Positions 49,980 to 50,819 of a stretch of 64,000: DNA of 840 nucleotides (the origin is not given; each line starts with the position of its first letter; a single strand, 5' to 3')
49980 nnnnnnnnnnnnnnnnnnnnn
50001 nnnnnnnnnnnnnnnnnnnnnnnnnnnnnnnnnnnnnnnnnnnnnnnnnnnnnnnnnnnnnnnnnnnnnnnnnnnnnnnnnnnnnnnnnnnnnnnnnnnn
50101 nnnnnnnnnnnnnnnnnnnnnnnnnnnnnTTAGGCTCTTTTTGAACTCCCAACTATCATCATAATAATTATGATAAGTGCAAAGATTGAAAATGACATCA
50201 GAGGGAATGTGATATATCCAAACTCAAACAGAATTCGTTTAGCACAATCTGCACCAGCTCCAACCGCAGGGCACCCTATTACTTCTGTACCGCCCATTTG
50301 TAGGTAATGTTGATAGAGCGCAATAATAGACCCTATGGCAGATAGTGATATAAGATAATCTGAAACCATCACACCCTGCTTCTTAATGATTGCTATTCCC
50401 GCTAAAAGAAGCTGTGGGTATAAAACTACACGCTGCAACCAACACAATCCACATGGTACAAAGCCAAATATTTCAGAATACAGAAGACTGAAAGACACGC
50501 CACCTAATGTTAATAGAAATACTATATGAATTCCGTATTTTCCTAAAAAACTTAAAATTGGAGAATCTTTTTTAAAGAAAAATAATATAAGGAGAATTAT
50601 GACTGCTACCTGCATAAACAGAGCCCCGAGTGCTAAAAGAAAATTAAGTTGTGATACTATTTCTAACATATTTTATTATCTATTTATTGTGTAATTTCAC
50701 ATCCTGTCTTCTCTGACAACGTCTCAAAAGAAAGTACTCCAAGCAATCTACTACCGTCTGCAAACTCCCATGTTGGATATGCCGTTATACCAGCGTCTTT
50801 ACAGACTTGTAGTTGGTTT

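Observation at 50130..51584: Dedicated BdbC/DsbB plus thioredoxin-like oxidase immediately upstream of a Cys-rich type IV pilin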

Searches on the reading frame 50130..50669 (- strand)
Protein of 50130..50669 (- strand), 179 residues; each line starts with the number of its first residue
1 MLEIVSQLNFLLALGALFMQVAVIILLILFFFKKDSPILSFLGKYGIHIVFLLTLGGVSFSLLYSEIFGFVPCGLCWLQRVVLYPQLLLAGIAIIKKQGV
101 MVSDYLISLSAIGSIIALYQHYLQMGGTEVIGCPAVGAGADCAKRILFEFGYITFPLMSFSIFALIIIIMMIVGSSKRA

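Call 3: search_protein_families(library=pfam, proteins=[window:50130-50669:-], max_evalue=0.01)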
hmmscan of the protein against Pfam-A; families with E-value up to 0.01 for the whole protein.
window:50130-50669:- (179 aa): 1 family
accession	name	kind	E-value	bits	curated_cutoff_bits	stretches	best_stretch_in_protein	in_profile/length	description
PF02600.21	DsbB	-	3.8e-10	40.8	22.1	1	48-172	6-147/148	Disulfide bond formation protein DsbB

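Call 11: search_solved_structures(query=window:50130-50669:-, max_evalue=1, show_alignments=2)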
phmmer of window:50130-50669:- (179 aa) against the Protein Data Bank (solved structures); distinct sequences matched with E-value up to 1: 3.
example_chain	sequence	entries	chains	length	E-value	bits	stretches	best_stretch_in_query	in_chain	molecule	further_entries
9f9t_B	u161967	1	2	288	0.091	16.2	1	112-149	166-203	Proteasome 20S B subunit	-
9f9p_B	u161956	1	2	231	0.091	16.2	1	112-149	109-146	Proteasome subunit alpha type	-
6qm7_B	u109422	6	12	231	0.13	15.7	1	111-147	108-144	Proteasome alpha2 chain | Proteasome subunit alpha type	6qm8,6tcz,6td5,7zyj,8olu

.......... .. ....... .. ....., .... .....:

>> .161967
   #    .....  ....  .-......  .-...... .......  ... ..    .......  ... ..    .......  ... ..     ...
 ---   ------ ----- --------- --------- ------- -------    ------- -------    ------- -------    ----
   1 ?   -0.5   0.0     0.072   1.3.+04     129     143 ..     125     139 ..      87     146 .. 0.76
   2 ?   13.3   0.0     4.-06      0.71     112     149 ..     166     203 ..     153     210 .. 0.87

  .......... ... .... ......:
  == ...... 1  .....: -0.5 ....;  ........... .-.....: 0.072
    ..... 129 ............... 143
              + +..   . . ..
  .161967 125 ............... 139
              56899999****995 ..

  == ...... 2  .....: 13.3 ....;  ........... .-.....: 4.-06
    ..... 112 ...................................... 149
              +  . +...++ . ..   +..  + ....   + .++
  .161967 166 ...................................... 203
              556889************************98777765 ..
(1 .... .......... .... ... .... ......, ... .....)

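Call 42: search_solved_structures(query=A2, max_evalue=1, show_alignments=2)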
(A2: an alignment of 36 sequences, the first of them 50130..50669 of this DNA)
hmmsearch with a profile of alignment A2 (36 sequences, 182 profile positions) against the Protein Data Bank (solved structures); distinct sequences matched with E-value up to 1: 4.
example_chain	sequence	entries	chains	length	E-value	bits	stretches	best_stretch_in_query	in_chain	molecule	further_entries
2hi7_B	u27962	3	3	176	0.00014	25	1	48-136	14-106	Disulfide bond formation protein B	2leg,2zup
3e9j_C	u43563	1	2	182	0.00015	24.9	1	48-136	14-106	Thiol/disulfide oxidoreductase DsbB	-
6wvf_A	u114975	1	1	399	0.0064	19.6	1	48-130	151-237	Green fluorescent protein,Disulfide bond formation protein B,Green fluorescent protein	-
2ltq_A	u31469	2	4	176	0.0083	19.2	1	48-136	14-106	Disulfide bond formation protein B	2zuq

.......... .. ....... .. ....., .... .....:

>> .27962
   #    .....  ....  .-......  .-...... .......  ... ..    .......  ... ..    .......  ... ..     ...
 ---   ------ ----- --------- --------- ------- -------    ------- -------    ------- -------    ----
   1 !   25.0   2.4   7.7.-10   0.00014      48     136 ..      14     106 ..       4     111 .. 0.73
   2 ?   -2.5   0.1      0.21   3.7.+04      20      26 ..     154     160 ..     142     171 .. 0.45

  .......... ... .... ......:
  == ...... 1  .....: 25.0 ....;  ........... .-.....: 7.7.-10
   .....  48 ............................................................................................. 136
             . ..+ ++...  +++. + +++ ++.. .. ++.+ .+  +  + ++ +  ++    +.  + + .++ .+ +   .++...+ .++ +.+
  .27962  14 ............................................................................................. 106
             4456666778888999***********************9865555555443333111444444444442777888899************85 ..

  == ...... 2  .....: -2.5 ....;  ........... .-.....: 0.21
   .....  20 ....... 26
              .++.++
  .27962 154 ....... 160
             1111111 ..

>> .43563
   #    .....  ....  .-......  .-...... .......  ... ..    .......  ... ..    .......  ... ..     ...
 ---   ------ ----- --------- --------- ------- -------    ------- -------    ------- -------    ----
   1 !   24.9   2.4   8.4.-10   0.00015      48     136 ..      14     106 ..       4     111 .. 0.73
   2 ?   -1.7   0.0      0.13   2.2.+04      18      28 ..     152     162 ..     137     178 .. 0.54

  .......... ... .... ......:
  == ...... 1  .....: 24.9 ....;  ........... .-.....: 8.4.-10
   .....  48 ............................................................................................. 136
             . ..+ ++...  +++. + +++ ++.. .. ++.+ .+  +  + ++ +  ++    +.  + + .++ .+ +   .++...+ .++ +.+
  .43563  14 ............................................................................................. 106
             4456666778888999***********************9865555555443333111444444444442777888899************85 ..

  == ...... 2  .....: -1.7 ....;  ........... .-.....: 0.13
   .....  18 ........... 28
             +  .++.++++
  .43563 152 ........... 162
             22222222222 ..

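Call 45: find_homologous_proteins(query=window:50130-50669:-, max_evalue=0.001)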
Query window:50130-50669:- (179 aa): 531 proteins with E <= 0.001 among 1240 candidates; the best 120 are listed.
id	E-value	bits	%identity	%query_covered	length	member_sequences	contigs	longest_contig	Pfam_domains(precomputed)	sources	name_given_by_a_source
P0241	3.6e-104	364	100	100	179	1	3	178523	PF02600.22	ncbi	-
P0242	4.9e-95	335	88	99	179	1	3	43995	PF02600.22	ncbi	-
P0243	1.5e-81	291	72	99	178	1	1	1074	PF02600.22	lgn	-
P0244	1.1e-80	288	75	100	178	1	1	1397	PF02600.22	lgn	-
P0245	1.5e-80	287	75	99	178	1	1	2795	PF02600.22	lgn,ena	-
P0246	3.5e-80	286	71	100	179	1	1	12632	PF02600.22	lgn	-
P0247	8.6e-80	285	72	100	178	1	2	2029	PF02600.22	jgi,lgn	-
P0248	2.9e-78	280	70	100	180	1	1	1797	PF02600.22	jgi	-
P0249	4.4e-77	276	72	97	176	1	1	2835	PF02600.22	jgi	-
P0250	8.2e-77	275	70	99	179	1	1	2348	PF02600.22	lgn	-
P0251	1.5e-75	271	70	100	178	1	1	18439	PF02600.22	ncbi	ncbi:disulfide bond formation protein B [candidate division KSB1 bacterium]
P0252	9.4e-75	269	67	99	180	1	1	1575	PF02600.22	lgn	-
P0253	1.8e-73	264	68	100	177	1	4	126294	PF02600.22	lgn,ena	-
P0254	1.8e-72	261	70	93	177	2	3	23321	PF02600.22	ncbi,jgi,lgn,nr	ncbi:disulfide bond formation protein B [Candidatus Kaiserbacteria bacterium]|nr:disulfide bond form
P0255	2.4e-72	261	66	100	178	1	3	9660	PF02600.22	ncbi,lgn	ncbi:MAG: disulfide bond formation protein B [Candidatus Paceibacterota bacterium]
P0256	3.2e-72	260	68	99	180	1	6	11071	PF02600.22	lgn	-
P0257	7.9e-72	259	67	99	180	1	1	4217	PF02600.22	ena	-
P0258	8.4e-71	256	65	99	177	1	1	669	PF02600.22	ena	-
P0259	1.1e-69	252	68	97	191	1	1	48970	PF02600.22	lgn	-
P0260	4.4e-64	234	63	94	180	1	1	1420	PF02600.22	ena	-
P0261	2.1e-62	228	62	100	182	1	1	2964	PF02600.22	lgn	-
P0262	9.5e-60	220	57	99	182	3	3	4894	PF02600.22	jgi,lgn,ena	-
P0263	1.8e-59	219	57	100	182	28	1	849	PF02600.22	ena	-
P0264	7.8e-59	217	58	96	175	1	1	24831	PF02600.22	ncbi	-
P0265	1.3e-58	216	58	99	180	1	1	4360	PF02600.22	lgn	-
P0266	1.9e-58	215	55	99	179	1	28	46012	PF02600.22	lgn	-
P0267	7.6e-58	213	57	97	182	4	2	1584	PF02600.22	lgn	-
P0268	1.2e-57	213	60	98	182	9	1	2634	PF02600.22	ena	-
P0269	1.6e-57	212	56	100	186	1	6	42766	PF02600.22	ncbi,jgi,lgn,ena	ncbi:MAG TPA: disulfide bond formation protein B [Candidatus Paceibacterota bacterium]|jgi:disulfide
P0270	3.0e-57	212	56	99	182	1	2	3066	PF02600.22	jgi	-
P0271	3.2e-57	211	59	92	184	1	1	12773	PF02600.22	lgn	-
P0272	5.9e-57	211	58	96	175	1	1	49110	PF02600.22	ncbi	-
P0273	2.4e-56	209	59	99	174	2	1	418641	PF02600.22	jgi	jgi:disulfide bond formation protein DsbB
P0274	3.8e-56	208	56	99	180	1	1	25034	PF02600.22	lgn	-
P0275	3.9e-56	208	56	100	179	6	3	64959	PF02600.22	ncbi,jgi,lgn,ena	ncbi:MAG TPA: disulfide bond formation protein B [Candidatus Paceibacterota bacterium]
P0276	6.1e-56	207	60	95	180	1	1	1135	PF02600.22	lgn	-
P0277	8.0e-56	207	52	99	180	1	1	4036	PF02600.22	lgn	-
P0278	2.2e-55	205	57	94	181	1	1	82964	PF02600.22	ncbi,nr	ncbi:MAG: disulfide bond formation protein B [bacterium]|nr:disulfide bond formation protein B [bact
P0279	3.1e-55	205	57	97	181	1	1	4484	PF02600.22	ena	-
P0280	1.2e-54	203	58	98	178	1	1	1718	PF02600.22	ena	-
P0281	1.3e-54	203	58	98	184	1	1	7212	PF02600.22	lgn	-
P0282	2.2e-54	202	54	99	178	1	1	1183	PF02600.22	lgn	-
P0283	2.3e-54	202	57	98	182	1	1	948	PF02600.22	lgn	-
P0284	2.8e-54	202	53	99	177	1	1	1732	PF02600.22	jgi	-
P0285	3.4e-54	202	56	96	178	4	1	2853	PF02600.22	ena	-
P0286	4.2e-54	201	54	97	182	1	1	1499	PF02600.22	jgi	jgi:disulfide bond formation protein DsbB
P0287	5.3e-54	201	59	87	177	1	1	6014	PF02600.22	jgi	-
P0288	6.5e-54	201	50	99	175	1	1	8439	PF02600.22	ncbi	-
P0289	9.1e-54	200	55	100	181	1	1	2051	PF02600.22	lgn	-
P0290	9.6e-54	200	58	94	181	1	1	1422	PF02600.22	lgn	-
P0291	9.9e-54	200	54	99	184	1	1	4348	PF02600.22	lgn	-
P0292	1.3e-53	200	55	98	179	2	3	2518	PF02600.22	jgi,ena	-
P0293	1.4e-53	200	56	97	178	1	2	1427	PF02600.22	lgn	-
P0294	1.7e-53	199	56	95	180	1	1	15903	PF02600.22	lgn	-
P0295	2.0e-53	199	54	99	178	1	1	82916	PF02600.22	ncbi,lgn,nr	ncbi:MAG: disulfide bond formation protein B [bacterium]|nr:disulfide bond formation protein B [bact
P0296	2.1e-53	199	73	69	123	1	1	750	PF02600.22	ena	-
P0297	2.2e-53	199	56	96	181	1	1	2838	PF02600.22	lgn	-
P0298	2.9e-53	199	56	96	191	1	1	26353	PF02600.22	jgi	jgi:disulfide bond formation protein DsbB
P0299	3.1e-53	198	58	97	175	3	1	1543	PF02600.22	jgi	-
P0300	3.2e-53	198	56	97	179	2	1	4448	PF02600.22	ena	-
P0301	4.3e-53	198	54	100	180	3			PF02600.22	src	-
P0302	5.2e-53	198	53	99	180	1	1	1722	PF02600.22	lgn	-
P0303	5.3e-53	198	50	99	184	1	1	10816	PF02600.22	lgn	-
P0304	6.1e-53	198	56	98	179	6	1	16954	PF02600.22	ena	-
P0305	6.3e-53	197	58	98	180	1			PF02600.22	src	-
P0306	8.4e-53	197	53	96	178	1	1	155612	PF02600.22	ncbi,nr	ncbi:MAG: disulfide bond formation protein B [Candidatus Pacebacteria bacterium]|nr:disulfide bond f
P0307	1.0e-52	197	51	95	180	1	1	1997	PF02600.22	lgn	-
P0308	1.1e-52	197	53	98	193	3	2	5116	PF02600.22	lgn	-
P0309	1.2e-52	197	59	94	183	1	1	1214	PF02600.22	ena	-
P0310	1.4e-52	196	57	94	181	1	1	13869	PF02600.22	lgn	-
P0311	1.5e-52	196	49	99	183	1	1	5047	PF02600.22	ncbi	-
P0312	1.6e-52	196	56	98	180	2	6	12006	PF02600.22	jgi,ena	-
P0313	1.8e-52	196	53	99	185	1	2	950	PF02600.22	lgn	-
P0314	1.8e-52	196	53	97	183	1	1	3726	PF02600.22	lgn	-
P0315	1.8e-52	196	55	98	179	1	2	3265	PF02600.22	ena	-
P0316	1.9e-52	196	54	98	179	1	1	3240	PF02600.22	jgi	jgi:disulfide bond formation protein DsbB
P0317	2.1e-52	196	58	86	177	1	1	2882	PF02600.22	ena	-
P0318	2.1e-52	196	57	97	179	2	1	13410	PF02600.22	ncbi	-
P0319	2.9e-52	195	58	86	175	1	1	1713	PF02600.22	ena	-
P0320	4.0e-52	195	55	99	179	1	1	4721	PF02600.22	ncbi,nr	ncbi:MAG: disulfide bond formation protein B [bacterium]|nr:disulfide bond formation protein B [bact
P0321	4.3e-52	195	54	94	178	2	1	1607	PF02600.22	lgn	-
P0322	5.2e-52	194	53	99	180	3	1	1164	PF02600.22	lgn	-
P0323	5.6e-52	194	51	97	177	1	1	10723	PF02600.22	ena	-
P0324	6.0e-52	194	52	99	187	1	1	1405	PF02600.22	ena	-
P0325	7.4e-52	194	53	96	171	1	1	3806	PF02600.22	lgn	-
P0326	9.0e-52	194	57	97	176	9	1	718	PF02600.22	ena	-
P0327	1.0e-51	194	52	99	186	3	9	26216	PF02600.22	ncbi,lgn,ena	ncbi:MAG: disulfide bond formation protein B [Patescibacteria group bacterium]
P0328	1.1e-51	193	54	98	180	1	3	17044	PF02600.22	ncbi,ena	ncbi:MAG: disulfide bond formation protein B [Patescibacteria group bacterium]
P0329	1.1e-51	193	56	95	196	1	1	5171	PF02600.22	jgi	jgi:disulfide bond formation protein DsbB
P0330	1.6e-51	193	55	98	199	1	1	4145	PF02600.22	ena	-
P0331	1.8e-51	193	48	99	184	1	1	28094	PF02600.22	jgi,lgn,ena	-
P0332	2.0e-51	193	56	97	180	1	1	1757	PF02600.22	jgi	jgi:disulfide bond formation protein DsbB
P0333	2.0e-51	193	55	98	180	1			PF02600.22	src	-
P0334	2.0e-51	193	57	86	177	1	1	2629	PF02600.22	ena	-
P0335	2.3e-51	192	55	97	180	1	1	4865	PF02600.22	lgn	-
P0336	2.8e-51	192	57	86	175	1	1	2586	PF02600.22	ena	-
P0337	5.7e-51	191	54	98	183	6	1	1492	PF02600.22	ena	-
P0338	6.5e-51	191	52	97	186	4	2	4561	PF02600.22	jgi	-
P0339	6.6e-51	191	57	86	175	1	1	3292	PF02600.22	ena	-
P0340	8.7e-51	191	55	96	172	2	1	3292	PF02600.22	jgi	-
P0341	9.0e-51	190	55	97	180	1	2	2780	PF02600.22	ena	-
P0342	9.3e-51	190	49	99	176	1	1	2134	PF02600.22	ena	-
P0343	1.1e-50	190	51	97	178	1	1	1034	PF02600.22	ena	-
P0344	1.6e-50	190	52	100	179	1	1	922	PF02600.22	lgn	-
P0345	1.7e-50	190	49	97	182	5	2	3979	PF02600.22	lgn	-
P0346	1.7e-50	190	54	94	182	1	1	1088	PF02600.22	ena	-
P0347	1.7e-50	190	51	98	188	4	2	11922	PF02600.22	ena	-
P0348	1.7e-50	190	54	97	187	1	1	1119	PF02600.22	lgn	-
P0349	2.1e-50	189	53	98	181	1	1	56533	PF02600.22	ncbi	-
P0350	2.3e-50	189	52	97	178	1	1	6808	PF02600.22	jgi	jgi:disulfide bond formation protein DsbB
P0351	2.4e-50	189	53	99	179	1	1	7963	PF02600.22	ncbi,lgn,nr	ncbi:disulfide bond formation protein B [Patescibacteria group bacterium]|nr:MAG: disulfide bond for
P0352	2.7e-50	189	53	97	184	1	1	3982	PF02600.22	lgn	-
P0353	2.8e-50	189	54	94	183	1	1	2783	PF02600.22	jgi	jgi:disulfide bond formation protein DsbB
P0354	3.9e-50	188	49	100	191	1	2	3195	PF02600.22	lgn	-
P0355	4.3e-50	188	54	97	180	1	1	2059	PF02600.22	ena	-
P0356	5.2e-50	188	55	98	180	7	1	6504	PF02600.22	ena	-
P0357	5.7e-50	188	54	97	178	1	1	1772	PF02600.22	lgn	-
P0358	6.1e-50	188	54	96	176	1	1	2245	PF02600.22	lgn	-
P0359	8.8e-50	187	49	97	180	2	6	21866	PF02600.22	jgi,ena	-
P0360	9.1e-50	187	54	94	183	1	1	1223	PF02600.22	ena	-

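Call 49: search_protein_families(library=ncbifam, proteins=[window:50130-50669:-], max_evalue=0.01)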
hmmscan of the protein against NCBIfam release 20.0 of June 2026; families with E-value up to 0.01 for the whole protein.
window:50130-50669:- (179 aa): 3 families
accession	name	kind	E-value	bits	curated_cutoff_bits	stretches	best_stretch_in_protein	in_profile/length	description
NF002849.0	PRK03113.1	subfamily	5.2e-21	75.2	124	1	54-173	22-135/139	disulfide oxidoreductase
NF001863.0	PRK00611.1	equivalog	6.1e-16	59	145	1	39-177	2-135/136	putative disulfide oxidoreductase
NF002552.0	PRK02110.1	equivalog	0.00052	19.8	138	1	52-125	15-96/169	disulfide bond formation protein B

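Call 52: predict_structure(alignment_id=A3)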
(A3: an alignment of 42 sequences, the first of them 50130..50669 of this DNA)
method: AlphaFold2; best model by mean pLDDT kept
length: 179 residues; sequences in the alignment: 42
mean_pLDDT: 86.8   pTM: 0.83
mean pLDDT of the five models: 86.8, 86.7, 86.1, 85.2, 83.7
residues with pLDDT >= 90: 110; 70-90: 41; 50-70: 26; < 50: 2
segments of 3 or more residues with pLDDT < 50: none
pLDDT, mean of each block of 10 residues (from residue 1): 84 93 97 94 97 96 87 85 97 94 97 95 75 56 52 79 98 87
secondary structure, 60 per line:
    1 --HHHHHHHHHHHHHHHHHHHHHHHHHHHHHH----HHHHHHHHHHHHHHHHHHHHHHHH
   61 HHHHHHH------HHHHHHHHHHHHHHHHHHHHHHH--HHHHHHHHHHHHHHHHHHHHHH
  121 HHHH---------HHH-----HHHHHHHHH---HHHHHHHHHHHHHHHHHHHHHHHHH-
elements in order: H3-32 H37-67 H74-96 H99-124 H142-150 H154-178

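Call 56: fold_search(model_id=the predicted structure, library=pdb)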
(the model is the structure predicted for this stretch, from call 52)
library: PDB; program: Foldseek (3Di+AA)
matches with E <= 10: 96; with E <= 0.001: 0
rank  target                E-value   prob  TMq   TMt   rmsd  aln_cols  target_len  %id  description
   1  6wvf                  8.4e-01  0.97  0.56  0.28   4.7       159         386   19  E.coli DsbB C104S with ubiquinone (released 2021-01-13)
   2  8k4n_D                1.0e+00  0.33  0.33  0.24   9.7       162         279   16  Structure of GPR34-Gi complex (released 2023-10-25)
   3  8k7t_B                1.6e+00  0.35  0.38  0.41   7.5       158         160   16  Mouse Fc epsilon RI in complex with mIgE Fc (released 2024-07-17)
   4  8u4t_AA               1.7e+00  0.28  0.31  0.23   9.2       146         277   13  Structure of tetrameric CXCR4 in complex with REGN7663 Fab (released 2024-03-13)
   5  9blw_R                1.8e+00  0.23  0.29  0.16  10.2       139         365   12  Human amylin1 Receptor in complex with Gs and Cagrilintide backbone (non-acylated) (released 2025-04-16)
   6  9mdu_A                2.1e+00  0.15  0.26  0.19   9.7       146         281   13  Human CXCR4 tetramer (released 2025-09-10)
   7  4kly_D                2.2e+00  0.08  0.22  0.18  19.1       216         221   16  Crystal structure of a blue-light absorbing proteorhodopsin mutant D97N from HOT75 (released 2013-06-05)
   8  7ph3_A                2.2e+00  0.05  0.17  0.08  21.6       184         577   15  AMP-PNP bound nanodisc reconstituted MsbA with nanobodies, spin-labeled at position A60C (released 2022-08-24)
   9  9bd7_A                2.3e+00  0.07  0.19  0.08  23.3       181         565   10  PaMsbA in an open, outward conformation (released 2025-09-03)
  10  9blb_R                2.4e+00  0.20  0.31  0.17  10.0       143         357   15  Human Calcitonin Receptor in Complex with Gs and Cagrilintide Backbone (non-acylated) in bypass conformation (released 2025-04-16)
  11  8wrb_R                2.8e+00  0.30  0.33  0.23   5.9       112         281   15  Lysophosphatidylserine receptor GPR34-Gi complex (released 2023-11-08)
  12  9bub_R                3.2e+00  0.15  0.30  0.16  10.4       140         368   14  Human calcitonin Receptor in complex with Gs and cagrilintide in the bypass conformation (released 2025-04-23)
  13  7tzf_R                3.4e+00  0.15  0.29  0.16  10.2       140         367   14  Human Amylin3 Receptor in complex with Gs and rat amylin peptide (released 2022-03-23)
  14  7zda_C                3.9e+00  0.04  0.20  0.08  23.6       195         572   13  IF(apo/asym) conformation of CydDC in ADP+Pi(CydC)/ATP(CydD) bound state (Dataset-2) (released 2023-04-19)
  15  4pgr                  4.1e+00  0.10  0.33  0.30  11.0       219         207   15  Crystal structure of YetJ from Bacillus Subtilis at pH 8 (released 2014-06-04)
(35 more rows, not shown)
